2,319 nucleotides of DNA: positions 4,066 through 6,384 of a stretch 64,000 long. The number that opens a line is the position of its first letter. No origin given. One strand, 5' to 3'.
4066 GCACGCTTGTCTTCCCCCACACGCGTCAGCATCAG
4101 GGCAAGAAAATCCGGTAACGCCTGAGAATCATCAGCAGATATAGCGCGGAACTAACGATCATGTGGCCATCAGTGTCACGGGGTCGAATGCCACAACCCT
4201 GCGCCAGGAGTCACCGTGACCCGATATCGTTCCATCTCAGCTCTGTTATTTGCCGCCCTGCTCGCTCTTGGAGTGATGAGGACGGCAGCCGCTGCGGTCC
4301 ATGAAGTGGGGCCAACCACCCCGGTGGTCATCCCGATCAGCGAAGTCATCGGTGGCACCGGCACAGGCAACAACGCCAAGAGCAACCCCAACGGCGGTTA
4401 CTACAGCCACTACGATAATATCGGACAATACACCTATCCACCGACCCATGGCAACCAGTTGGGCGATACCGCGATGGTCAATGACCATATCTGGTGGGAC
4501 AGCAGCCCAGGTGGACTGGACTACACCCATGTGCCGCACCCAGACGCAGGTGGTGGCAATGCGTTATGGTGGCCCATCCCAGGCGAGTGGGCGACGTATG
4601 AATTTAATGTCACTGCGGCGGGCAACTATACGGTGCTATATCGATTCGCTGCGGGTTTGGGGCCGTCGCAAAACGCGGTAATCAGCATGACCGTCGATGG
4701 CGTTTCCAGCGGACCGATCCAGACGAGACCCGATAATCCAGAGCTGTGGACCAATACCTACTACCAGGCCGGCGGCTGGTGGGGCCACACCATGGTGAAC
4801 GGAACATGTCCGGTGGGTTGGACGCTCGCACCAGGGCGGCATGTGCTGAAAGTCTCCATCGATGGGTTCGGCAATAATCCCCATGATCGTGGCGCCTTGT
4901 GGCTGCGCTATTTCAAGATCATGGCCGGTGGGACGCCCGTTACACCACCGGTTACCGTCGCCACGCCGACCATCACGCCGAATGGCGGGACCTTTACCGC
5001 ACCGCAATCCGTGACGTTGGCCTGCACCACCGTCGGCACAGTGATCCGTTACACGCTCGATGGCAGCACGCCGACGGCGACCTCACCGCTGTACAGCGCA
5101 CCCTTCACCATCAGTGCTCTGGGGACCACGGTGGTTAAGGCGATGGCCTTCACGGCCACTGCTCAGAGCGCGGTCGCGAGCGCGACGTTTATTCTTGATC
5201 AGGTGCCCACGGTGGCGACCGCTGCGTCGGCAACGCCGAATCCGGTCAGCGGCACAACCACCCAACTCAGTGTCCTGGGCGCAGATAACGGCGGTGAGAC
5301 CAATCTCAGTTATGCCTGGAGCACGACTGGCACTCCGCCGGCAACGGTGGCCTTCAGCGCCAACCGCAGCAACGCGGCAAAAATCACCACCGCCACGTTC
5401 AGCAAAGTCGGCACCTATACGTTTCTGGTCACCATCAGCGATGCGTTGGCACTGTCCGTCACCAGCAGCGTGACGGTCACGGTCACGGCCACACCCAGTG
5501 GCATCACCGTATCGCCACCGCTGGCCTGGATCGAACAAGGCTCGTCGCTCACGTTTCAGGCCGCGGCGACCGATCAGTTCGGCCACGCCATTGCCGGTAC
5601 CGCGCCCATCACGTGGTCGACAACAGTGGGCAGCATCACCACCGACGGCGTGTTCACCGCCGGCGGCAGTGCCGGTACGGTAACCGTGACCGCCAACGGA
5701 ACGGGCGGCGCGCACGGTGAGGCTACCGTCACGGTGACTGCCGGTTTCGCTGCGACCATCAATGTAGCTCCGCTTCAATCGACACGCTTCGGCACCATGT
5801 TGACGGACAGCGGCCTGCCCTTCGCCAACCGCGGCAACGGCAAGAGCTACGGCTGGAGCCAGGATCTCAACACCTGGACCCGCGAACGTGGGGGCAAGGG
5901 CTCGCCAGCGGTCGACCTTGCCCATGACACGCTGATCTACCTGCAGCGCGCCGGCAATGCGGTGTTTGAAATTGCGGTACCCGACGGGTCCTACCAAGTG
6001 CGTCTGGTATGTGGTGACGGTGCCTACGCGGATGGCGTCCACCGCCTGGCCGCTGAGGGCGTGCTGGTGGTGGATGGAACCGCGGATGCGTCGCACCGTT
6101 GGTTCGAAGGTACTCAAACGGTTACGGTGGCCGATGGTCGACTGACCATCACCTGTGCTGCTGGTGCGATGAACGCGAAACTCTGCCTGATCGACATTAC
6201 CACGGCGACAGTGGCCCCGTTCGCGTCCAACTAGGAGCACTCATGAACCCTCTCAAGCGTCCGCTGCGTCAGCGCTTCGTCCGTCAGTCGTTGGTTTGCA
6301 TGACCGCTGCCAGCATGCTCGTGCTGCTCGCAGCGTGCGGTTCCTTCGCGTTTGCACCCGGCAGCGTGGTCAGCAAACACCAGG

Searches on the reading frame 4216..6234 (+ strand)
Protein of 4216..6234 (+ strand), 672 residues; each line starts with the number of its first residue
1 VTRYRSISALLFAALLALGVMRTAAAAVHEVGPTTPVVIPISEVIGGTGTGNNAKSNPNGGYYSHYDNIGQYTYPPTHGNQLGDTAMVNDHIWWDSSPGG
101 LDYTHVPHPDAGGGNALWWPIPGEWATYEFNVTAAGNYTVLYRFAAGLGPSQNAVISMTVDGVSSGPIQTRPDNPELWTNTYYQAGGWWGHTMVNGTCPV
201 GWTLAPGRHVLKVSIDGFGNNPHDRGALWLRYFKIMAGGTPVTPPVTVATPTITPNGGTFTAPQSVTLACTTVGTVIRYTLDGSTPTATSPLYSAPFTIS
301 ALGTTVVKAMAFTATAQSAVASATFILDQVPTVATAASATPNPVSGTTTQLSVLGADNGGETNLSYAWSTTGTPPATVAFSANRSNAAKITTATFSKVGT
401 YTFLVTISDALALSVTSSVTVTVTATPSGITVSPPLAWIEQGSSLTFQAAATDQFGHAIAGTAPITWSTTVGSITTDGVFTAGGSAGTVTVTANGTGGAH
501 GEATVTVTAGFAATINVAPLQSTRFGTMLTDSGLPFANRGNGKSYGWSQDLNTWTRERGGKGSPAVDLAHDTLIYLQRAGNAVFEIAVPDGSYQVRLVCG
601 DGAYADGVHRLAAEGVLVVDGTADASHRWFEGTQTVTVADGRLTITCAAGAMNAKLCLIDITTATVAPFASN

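Call 17: search_protein_families(library=pfam, proteins=[window:4216-6234:+], max_evalue=0.001)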
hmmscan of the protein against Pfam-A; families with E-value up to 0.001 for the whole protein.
window:4216-6234:+ (672 aa): 3 families
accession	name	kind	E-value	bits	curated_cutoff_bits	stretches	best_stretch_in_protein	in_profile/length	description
PF13290.12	CHB_HEX_C_1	-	1.8e-19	69.9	22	1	255-321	1-66/67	Chitobiase/beta-hexosaminidase C-terminal domain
PF13287.12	Fn3_assoc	-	2.8e-14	53.4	23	1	266-325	1-59/59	Fn3 associated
PF22352.2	K319L-like_PKD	-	2e-06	28.1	27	1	347-423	12-84/84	K319L-like, PKD domain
